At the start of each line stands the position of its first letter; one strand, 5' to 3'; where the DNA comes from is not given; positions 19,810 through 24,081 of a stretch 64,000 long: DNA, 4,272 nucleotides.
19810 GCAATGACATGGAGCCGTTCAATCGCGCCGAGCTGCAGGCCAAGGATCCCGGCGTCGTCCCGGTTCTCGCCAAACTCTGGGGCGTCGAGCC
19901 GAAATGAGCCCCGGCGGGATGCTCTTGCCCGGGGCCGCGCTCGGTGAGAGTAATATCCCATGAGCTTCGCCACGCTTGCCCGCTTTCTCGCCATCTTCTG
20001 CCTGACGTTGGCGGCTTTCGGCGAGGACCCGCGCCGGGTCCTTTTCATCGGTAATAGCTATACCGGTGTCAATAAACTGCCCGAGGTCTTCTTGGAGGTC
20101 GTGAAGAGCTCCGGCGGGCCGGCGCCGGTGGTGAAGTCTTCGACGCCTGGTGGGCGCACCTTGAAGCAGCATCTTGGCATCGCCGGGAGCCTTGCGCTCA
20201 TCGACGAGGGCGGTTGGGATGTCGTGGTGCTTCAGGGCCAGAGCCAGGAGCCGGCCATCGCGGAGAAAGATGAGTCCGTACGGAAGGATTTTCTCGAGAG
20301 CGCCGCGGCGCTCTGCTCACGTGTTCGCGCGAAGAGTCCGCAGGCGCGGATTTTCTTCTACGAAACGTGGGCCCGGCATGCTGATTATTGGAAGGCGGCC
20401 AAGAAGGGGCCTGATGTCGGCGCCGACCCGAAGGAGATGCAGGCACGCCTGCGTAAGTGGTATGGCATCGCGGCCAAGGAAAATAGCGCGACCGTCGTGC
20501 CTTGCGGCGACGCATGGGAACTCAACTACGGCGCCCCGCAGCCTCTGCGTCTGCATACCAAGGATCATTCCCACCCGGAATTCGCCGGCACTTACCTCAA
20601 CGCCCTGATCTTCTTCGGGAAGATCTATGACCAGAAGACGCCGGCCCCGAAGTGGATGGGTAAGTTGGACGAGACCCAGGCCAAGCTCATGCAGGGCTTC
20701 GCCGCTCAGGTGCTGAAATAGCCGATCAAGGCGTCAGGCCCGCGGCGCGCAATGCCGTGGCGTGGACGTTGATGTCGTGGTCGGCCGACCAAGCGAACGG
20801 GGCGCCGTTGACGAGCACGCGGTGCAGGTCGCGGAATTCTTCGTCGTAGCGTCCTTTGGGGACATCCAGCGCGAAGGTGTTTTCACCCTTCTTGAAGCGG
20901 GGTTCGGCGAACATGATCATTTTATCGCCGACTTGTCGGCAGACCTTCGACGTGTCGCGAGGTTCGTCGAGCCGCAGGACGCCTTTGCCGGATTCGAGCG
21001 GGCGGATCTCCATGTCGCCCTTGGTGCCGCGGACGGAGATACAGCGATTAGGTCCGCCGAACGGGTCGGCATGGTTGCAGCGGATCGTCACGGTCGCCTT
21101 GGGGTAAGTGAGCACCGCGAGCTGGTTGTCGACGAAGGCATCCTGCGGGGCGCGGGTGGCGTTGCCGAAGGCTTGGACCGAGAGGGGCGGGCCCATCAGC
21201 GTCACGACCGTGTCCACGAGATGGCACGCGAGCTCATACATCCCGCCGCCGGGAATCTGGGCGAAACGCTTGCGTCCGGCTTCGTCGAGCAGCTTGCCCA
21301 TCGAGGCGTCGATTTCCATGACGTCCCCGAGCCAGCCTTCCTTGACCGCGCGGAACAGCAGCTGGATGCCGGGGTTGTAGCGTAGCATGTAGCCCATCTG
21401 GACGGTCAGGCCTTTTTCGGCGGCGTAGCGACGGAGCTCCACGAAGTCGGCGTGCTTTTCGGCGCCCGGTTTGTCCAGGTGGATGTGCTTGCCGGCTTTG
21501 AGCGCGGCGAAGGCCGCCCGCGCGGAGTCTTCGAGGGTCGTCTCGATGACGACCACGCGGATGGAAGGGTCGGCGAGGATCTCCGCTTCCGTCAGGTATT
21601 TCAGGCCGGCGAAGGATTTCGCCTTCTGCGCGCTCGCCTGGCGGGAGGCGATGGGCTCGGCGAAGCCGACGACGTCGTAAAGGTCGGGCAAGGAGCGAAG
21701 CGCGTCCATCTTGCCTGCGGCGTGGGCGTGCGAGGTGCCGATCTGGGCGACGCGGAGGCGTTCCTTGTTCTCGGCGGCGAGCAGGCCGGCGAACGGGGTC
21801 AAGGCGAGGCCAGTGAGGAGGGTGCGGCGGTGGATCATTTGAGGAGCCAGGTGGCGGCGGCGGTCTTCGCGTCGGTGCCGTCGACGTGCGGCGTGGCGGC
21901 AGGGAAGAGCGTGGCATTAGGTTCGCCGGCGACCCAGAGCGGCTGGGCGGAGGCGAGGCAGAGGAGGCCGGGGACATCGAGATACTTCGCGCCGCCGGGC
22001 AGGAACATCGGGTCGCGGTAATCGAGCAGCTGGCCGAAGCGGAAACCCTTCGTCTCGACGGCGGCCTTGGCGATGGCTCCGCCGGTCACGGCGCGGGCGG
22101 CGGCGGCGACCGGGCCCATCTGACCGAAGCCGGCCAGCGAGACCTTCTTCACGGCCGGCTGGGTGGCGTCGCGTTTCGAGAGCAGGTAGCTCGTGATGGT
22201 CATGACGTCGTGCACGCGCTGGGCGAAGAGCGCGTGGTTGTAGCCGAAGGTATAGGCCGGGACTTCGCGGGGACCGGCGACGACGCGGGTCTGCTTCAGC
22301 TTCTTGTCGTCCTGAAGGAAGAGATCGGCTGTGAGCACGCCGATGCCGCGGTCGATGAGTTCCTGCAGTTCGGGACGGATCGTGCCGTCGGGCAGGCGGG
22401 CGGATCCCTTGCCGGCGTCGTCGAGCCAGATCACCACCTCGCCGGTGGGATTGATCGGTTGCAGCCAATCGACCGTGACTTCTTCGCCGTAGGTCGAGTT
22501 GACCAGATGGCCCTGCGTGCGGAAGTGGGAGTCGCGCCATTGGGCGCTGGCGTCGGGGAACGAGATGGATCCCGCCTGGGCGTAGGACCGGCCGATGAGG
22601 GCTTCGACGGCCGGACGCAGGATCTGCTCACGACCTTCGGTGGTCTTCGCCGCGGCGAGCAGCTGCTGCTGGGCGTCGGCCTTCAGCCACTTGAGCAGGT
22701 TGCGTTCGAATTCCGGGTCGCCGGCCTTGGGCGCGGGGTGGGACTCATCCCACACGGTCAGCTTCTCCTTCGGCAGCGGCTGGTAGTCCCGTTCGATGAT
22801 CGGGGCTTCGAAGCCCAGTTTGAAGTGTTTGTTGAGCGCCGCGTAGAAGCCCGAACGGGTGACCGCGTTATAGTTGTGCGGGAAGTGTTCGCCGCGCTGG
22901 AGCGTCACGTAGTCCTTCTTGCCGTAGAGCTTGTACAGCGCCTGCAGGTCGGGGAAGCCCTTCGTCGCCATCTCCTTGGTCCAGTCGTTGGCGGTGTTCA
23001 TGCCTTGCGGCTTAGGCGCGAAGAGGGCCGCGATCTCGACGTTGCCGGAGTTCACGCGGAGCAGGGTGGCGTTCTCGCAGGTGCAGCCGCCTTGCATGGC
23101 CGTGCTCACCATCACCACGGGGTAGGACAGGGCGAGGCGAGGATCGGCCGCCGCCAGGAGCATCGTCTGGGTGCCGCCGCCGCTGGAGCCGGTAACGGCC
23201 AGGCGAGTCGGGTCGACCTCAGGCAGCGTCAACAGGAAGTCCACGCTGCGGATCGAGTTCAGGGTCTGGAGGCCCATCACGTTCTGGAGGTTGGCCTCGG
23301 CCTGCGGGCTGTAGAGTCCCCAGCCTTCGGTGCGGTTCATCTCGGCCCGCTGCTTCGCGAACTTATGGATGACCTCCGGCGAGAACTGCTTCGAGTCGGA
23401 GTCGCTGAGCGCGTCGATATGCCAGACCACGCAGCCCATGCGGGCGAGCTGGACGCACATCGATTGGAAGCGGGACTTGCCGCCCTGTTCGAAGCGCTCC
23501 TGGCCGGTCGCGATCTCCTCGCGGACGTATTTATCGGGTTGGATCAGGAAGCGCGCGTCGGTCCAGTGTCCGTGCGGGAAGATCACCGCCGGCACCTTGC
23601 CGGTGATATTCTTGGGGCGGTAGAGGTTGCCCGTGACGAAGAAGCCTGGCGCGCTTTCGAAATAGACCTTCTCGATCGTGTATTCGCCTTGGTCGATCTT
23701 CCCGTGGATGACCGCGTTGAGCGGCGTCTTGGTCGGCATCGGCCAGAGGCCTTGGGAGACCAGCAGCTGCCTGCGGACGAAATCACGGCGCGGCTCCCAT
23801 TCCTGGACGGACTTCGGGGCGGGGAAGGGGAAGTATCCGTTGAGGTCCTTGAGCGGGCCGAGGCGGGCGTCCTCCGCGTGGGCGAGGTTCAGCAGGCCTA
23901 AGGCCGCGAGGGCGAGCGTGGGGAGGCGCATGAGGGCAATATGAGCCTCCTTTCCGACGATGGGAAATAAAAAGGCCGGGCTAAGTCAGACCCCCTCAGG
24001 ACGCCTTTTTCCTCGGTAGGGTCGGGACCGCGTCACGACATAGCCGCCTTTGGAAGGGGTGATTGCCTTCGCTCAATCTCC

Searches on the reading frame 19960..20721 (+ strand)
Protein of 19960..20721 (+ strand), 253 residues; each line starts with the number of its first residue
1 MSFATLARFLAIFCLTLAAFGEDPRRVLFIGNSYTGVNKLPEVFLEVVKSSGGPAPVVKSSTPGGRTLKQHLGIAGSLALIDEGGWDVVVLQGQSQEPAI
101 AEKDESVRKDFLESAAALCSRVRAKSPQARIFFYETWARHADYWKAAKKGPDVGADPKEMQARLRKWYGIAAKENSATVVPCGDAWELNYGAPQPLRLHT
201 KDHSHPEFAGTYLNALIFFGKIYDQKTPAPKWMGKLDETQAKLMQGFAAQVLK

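Call 12: search_protein_families(library=pfam, proteins=[window:19960-20721:+], max_evalue=0.01)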
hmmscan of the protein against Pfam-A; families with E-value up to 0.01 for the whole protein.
window:19960-20721:+ (253 aa): 2 families
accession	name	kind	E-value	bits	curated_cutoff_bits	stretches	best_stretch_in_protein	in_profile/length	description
PF16227.11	DUF4886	-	8.9e-08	31.9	26.7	1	81-232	78-222/242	Domain of unknown function (DUF4886)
PF13472.12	Lipase_GDSL_2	-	5.8e-05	24.1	32.9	1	54-206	32-171/178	GDSL-like Lipase/Acylhydrolase family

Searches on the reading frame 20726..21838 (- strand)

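Call 12: search_protein_families(library=pfam, proteins=[window:20726-21838:-], max_evalue=0.01)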
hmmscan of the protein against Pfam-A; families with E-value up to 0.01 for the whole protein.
window:20726-21838:- (370 aa): 3 families
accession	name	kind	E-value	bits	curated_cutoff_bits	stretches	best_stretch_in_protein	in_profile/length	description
PF22725.1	GFO_IDH_MocA_C3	-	3.8e-16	59.7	27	1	161-276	4-123/124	GFO/IDH/MocA C-terminal domain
PF01408.29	GFO_IDH_MocA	-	2.3e-10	41.6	24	1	29-150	2-120/120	Oxidoreductase family, NAD-binding Rossmann fold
PF02894.22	GFO_IDH_MocA_C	-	2.5e-08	34.4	22.9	1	164-303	3-154/218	Oxidoreductase family, C-terminal alpha/beta domain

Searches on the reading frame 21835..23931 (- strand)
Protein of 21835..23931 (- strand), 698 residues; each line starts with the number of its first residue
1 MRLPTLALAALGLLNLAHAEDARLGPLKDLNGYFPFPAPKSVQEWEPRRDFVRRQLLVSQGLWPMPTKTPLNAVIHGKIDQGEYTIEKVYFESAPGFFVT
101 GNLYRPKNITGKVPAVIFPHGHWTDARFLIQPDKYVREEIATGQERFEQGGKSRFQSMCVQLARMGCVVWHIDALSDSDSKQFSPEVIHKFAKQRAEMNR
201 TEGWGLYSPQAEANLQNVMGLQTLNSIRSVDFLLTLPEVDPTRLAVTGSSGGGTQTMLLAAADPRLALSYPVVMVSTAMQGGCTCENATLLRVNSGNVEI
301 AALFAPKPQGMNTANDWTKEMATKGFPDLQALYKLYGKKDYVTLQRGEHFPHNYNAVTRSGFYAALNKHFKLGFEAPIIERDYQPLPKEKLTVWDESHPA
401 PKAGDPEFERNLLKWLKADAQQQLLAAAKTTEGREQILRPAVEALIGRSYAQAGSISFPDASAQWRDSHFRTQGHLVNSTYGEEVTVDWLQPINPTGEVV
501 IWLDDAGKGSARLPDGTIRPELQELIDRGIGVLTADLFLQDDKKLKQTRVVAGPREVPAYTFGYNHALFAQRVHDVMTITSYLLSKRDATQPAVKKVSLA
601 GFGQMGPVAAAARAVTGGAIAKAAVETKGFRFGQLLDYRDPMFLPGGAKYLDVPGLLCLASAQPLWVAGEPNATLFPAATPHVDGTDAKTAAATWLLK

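Call 12: search_protein_families(library=pfam, proteins=[window:21835-23931:-], max_evalue=0.01)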
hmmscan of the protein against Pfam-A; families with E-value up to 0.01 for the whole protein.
window:21835-23931:- (698 aa): 3 families
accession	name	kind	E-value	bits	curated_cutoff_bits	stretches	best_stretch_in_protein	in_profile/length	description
PF05448.18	AXE1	-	4.2e-06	26.2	21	1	225-272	159-206/321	Acetyl xylan esterase (AXE1)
PF12740.14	PETase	-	0.0011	18.8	28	0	236-271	119-154/263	PET hydrolase-like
PF22244.2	GCE_fung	-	0.0019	18.5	27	1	225-272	86-135/231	Glucuronyl esterase, fungi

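Call 17: find_encoding_contigs(protein=window:21835-23931:-, flank=6000, max_places=10)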
Protein window:21835-23931:- (698 aa): 2 contigs read that carry it; 1 place shown.
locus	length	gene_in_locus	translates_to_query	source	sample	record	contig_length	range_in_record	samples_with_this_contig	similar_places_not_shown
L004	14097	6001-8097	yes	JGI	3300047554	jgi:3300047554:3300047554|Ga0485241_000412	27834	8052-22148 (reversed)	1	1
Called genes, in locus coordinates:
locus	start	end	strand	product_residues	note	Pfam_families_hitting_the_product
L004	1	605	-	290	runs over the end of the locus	-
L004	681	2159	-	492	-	PF03629:SASA (weak)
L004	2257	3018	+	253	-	-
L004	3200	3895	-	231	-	-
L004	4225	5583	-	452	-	PF13646:HEAT_2 (faint), PF03130:HEAT_PBS (faint)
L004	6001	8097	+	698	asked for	PF05448:AXE1 (faint)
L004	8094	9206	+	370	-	PF01408:GFO_IDH_MocA, PF22725:GFO_IDH_MocA_C3, PF02894:GFO_IDH_MocA_C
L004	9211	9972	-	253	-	-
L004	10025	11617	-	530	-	PF03629:SASA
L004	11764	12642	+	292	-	PF01261:AP_endonuc_2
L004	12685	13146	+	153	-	-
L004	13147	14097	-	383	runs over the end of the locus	PF13088:BNR_2, PF13859:BNR_3, PF02012:BNR (faint)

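Call 71: search_protein_families(library=ncbifam, proteins=[window:21835-23931:-], max_evalue=0.01)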
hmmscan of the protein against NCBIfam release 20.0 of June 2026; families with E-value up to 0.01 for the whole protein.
window:21835-23931:- (698 aa): 1 family
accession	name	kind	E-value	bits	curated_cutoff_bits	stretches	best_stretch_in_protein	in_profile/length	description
NF050058.1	e_dPHAscl_type1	hypoth_equivalog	6e-05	22.7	150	1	194-266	60-128/276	extracellular catalytic domain type 1 short-chain-length polyhydroxyalkanoate depolymerase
